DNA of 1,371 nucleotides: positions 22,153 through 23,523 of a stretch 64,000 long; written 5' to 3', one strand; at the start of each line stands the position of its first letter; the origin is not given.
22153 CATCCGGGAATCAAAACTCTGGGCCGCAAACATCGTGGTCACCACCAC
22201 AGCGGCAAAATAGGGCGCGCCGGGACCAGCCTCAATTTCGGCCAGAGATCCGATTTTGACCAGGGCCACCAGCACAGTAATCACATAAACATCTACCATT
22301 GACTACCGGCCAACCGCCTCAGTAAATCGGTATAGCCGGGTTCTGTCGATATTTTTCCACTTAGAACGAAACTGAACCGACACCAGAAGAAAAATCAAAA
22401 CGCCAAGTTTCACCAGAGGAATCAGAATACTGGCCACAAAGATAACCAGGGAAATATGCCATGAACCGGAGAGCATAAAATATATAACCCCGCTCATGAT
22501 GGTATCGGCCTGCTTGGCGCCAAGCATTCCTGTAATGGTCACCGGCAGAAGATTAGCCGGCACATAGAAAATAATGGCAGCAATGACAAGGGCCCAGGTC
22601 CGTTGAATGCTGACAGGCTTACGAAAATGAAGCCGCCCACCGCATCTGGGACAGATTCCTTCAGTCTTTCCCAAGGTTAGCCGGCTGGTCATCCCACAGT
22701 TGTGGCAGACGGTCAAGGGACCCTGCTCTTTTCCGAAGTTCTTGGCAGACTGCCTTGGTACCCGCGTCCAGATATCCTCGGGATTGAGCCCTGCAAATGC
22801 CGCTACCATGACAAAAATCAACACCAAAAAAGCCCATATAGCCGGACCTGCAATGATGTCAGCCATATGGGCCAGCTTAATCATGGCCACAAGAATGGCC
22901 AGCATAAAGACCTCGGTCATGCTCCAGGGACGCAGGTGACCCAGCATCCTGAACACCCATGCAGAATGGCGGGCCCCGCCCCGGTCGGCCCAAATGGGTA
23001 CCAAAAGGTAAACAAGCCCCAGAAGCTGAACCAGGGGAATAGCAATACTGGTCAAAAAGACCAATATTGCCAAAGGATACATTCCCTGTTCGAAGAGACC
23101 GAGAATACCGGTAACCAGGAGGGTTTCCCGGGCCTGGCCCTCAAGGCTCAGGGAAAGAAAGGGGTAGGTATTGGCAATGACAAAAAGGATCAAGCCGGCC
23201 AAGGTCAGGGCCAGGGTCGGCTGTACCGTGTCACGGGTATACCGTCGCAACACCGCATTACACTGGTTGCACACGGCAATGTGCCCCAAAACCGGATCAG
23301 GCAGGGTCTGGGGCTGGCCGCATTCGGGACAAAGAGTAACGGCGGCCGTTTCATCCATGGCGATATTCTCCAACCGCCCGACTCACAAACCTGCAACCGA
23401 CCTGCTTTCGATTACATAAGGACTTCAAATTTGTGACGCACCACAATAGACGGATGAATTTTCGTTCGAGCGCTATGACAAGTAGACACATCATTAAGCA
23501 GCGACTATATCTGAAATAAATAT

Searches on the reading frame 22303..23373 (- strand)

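Call 16: search_protein_families(library=pfam, proteins=[window:22303-23373:-], max_evalue=0.001)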
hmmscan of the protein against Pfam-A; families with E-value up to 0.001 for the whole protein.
window:22303-23373:- (356 aa): 3 families
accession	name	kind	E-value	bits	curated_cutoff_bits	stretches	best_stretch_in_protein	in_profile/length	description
PF04403.18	PqiA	-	1.8e-73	246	23.8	2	51-204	2-154/156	Paraquat-inducible protein A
PF20120.5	DUF6510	-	0.00012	22.4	26.4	1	4-57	18-76/86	Family of unknown function (DUF6510)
PF14369.11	Zn_ribbon_19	-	0.00026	21.5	30.8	0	223-247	5-30/35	zinc-ribbon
